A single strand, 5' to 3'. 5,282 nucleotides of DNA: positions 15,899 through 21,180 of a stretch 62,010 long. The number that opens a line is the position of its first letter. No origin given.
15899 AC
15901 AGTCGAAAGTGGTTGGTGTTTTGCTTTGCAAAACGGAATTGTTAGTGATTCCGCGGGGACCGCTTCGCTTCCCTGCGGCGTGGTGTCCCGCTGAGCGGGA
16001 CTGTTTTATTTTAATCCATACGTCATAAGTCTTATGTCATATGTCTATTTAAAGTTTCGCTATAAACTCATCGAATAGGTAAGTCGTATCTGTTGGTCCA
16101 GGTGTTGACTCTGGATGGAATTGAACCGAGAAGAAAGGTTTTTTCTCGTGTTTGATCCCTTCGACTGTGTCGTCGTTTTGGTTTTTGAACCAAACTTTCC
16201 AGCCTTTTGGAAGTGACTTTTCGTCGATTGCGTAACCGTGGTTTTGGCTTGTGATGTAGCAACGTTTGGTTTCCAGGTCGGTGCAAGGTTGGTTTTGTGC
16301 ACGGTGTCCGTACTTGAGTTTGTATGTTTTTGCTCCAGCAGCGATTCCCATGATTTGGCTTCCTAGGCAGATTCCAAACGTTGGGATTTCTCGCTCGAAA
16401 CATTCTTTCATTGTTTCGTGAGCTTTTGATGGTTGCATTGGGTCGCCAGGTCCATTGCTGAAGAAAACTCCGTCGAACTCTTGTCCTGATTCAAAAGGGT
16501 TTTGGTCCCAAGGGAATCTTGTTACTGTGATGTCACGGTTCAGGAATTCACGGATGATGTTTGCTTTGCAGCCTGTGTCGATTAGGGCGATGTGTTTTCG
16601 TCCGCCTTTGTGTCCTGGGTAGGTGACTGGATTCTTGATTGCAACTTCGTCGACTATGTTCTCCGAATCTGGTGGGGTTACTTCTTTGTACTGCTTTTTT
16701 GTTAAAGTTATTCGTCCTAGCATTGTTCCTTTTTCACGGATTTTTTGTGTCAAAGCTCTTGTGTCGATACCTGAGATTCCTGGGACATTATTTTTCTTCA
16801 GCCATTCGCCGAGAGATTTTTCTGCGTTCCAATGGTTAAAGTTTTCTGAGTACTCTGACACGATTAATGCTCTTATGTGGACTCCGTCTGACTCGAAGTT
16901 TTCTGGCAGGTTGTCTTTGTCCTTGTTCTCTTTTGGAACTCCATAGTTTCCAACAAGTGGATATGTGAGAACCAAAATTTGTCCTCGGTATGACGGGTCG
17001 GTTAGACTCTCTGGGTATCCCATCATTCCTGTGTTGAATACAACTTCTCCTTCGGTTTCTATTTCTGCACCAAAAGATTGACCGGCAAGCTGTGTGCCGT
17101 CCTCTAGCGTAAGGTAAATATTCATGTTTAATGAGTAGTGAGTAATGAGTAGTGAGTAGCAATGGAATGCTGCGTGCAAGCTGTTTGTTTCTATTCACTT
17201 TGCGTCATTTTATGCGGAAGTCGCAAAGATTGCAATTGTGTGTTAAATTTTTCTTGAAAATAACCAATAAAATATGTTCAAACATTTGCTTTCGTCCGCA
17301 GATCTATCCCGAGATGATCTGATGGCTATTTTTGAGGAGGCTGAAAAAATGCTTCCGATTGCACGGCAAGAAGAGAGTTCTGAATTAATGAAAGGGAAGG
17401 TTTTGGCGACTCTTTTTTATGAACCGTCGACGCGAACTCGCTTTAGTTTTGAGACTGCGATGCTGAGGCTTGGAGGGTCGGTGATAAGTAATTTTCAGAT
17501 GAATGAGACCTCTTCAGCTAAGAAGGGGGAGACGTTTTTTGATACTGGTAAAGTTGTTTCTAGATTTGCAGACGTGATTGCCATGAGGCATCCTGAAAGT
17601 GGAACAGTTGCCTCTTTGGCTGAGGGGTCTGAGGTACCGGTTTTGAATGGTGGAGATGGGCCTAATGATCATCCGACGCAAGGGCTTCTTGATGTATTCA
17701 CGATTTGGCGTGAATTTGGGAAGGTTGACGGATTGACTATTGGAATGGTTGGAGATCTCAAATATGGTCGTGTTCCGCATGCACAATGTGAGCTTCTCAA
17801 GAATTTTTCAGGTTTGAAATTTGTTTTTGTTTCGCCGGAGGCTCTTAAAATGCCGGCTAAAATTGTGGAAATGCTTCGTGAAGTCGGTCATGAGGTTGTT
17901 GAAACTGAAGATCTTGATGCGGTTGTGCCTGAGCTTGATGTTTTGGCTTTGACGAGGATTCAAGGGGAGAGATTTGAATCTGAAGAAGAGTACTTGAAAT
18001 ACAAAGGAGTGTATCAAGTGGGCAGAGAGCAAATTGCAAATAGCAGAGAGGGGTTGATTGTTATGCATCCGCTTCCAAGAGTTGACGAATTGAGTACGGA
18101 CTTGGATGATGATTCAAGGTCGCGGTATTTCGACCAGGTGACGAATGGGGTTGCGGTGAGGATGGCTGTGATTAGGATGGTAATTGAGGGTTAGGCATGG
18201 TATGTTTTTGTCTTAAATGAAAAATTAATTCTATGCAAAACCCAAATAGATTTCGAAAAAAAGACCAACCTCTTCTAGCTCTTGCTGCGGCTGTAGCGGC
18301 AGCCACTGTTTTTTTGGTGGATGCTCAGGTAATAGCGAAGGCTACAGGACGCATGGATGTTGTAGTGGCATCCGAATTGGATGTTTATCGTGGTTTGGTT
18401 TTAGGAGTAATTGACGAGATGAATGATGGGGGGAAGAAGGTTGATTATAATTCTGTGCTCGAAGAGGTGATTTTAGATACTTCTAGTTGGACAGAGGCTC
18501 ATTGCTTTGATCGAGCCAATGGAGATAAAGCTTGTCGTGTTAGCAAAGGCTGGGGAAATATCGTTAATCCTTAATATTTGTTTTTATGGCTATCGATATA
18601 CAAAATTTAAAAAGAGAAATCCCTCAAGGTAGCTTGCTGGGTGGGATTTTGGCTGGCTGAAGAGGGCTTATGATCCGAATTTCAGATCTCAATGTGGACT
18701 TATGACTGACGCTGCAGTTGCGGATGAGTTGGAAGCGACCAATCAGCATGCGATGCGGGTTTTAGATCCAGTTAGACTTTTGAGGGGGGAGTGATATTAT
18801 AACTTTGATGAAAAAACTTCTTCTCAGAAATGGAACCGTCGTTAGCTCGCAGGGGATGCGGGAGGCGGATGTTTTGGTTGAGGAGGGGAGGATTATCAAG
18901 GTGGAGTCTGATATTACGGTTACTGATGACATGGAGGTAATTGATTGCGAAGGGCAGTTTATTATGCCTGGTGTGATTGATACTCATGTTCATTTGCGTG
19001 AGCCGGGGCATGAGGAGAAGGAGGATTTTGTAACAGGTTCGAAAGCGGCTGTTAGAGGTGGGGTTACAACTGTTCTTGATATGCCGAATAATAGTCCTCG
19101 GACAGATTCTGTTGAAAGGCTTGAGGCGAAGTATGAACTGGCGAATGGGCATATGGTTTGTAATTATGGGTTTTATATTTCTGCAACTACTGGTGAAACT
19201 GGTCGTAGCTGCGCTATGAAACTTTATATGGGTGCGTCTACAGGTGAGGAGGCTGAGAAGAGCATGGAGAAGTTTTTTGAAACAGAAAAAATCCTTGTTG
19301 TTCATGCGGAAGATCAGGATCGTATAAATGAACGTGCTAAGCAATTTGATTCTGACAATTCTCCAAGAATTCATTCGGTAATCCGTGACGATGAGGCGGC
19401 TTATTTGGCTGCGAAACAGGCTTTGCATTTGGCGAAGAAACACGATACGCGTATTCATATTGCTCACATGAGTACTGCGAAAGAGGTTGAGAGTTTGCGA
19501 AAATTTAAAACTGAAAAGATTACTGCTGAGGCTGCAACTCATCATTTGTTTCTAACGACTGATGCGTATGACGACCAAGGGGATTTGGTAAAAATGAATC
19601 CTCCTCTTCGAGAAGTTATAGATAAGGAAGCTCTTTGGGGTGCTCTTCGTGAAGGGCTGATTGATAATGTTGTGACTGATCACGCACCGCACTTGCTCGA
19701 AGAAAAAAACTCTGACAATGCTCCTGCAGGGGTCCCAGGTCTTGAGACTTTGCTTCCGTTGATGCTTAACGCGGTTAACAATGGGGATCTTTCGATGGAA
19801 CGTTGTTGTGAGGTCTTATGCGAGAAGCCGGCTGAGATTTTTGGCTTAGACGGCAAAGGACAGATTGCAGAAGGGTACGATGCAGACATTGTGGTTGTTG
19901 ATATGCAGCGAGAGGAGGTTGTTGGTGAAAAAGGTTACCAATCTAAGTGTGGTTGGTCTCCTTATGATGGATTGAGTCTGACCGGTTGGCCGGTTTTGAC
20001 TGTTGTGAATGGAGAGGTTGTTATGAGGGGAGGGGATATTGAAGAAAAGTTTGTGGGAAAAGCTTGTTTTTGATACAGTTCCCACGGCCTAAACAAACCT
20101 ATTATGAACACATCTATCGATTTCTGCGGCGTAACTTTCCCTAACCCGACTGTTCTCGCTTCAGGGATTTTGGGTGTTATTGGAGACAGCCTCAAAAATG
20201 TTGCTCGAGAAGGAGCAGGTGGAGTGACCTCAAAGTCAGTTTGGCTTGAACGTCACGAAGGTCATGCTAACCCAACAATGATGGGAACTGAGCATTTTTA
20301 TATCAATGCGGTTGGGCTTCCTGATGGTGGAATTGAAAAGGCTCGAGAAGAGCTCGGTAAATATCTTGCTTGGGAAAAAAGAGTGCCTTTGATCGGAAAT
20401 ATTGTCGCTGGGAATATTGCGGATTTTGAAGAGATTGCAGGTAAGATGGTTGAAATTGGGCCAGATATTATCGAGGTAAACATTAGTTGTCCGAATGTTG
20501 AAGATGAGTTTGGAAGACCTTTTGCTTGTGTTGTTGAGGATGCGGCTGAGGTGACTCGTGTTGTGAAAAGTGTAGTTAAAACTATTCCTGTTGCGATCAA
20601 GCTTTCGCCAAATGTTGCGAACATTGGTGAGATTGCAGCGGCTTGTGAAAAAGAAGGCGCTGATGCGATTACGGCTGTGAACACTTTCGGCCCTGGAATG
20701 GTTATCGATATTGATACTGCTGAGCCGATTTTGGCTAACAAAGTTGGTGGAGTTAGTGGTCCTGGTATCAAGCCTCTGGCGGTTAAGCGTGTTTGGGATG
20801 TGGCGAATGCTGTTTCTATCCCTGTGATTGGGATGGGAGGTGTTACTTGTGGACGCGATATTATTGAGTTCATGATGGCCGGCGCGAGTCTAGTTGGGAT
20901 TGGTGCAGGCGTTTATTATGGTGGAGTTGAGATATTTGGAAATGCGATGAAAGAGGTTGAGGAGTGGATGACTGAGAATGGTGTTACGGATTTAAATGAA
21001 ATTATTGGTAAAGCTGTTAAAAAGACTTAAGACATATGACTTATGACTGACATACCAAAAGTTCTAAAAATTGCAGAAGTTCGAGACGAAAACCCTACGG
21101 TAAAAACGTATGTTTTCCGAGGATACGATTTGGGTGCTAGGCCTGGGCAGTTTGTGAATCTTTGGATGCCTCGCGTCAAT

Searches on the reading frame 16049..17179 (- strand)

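Call 26: search_protein_families(library=ncbifam, proteins=[window:16049-17179:-], max_evalue=0.001)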
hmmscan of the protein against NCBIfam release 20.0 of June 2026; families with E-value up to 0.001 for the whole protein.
window:16049-17179:- (376 aa): 23 families
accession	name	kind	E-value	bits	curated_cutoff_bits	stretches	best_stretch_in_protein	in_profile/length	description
TIGR01368.1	CPSaseIIsmall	equivalog_domain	6.7e-138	459.6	307.35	1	22-375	2-358/361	glutamine-hydrolyzing carbamoyl-phosphate synthase small subunit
NF009475.0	PRK12838.1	equivalog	1.8e-120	402.2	221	1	19-375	1-352/359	carbamoyl phosphate synthase small subunit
NF010081.0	PRK13566.1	equivalog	2.2e-18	65.9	645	1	206-358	545-700/729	anthranilate synthase component I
NF005849.0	PRK07765.1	equivalog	2.1e-17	63.1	308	1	232-358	44-175/219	aminodeoxychorismate/anthranilate synthase component II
TIGR01823.1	PabB-fungal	equivalog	2.3e-15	55.9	442.55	1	218-373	34-201/742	aminodeoxychorismate synthase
TIGR01815.1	TrpE-clade3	equivalog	9e-15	53.7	739.15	1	206-358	533-688/717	anthranilate synthase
TIGR00566.1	trpG_papA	subfamily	2.9e-14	53.3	121.05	1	238-359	48-177/192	glutamine amidotransferase of anthranilate synthase or aminodeoxychorismate synthase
NF011201.0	PRK14607.1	equivalog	9.7e-14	50.9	670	1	238-372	48-185/534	bifunctional anthranilate synthase component II/anthranilate phosphoribosyltransferase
TIGR00888.1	guaA_Nterm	equivalog_domain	1.1e-12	47.7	172.15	1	233-362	40-171/188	glutamine-hydrolyzing GMP synthase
NF001975.0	PRK00758.1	equivalog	2.1e-12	47.1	198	1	226-361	34-168/185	GMP synthase subunit A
NF000848.1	PRK00074.1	equivalog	2.8e-11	42.7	400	1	233-373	40-184/512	glutamine-hydrolyzing GMP synthase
NF005271.0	PRK06774.1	equivalog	2.9e-11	43.1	340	1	239-360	48-177/191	aminodeoxychorismate synthase component II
NF045546.1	GCDPHdlase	equivalog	1.4e-09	38.3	250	1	254-373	83-195/198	gamma-glutamyl-CDP-amidate hydrolase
NF005367.0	PRK06895.1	equivalog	2.3e-09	37.4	265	1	233-358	42-172/190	anthranilate synthase component II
NF005799.0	PRK07649.1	equivalog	3.5e-09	36.5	327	1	236-373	45-185/195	aminodeoxychorismate/anthranilate synthase component II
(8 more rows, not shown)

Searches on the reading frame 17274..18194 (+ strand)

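Call 71: search_protein_families(library=pfam, proteins=[window:17274-18194:+], max_evalue=0.0001)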
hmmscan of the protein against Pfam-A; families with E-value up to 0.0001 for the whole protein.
window:17274-18194:+ (306 aa): 2 families
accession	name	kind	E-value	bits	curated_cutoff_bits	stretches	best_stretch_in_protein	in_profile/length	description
PF02729.26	OTCace_N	-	2.5e-46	157.9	29.9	1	3-145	1-147/148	Aspartate/ornithine carbamoyltransferase, carbamoyl-P binding domain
PF00185.30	OTCace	-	1.7e-27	96.8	29.4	1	152-301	1-155/157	Aspartate/ornithine carbamoyltransferase, Asp/Orn binding domain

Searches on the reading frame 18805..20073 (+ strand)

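Call 13: search_protein_families(library=pfam, proteins=[window:18805-20073:+], max_evalue=0.001)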
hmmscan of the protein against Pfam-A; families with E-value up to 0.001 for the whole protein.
window:18805-20073:+ (422 aa): 2 families
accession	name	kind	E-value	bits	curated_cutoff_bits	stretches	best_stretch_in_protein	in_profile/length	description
PF01979.26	Amidohydro_1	-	6.2e-30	105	25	1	52-406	1-345/345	Amidohydrolase family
PF07969.17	Amidohydro_3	-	9.7e-14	52.1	29.7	1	327-406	405-471/472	Amidohydrolase family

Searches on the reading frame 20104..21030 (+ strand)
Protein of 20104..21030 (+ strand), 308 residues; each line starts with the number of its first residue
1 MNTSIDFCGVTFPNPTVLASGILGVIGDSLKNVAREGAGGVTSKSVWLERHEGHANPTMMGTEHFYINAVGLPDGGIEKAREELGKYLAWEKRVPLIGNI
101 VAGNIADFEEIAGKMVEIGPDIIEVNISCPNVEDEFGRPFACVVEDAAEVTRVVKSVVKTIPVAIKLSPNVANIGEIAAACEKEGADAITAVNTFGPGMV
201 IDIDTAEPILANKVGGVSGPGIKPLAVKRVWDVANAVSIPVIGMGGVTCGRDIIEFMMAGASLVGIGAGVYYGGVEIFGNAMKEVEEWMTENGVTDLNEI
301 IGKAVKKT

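Call 71: search_protein_families(library=pfam, proteins=[window:20104-21030:+], max_evalue=0.0001)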
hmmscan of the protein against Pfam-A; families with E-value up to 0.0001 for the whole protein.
window:20104-21030:+ (308 aa): 2 families
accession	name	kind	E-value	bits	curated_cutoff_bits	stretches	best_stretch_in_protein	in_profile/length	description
PF01180.27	DHO_dh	-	1.5e-63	215.1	27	1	6-289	5-291/291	Dihydroorotate dehydrogenase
PF01207.24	Dus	-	1.5e-05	24.7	20.4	0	94-190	54-156/311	Dihydrouridine synthase (Dus)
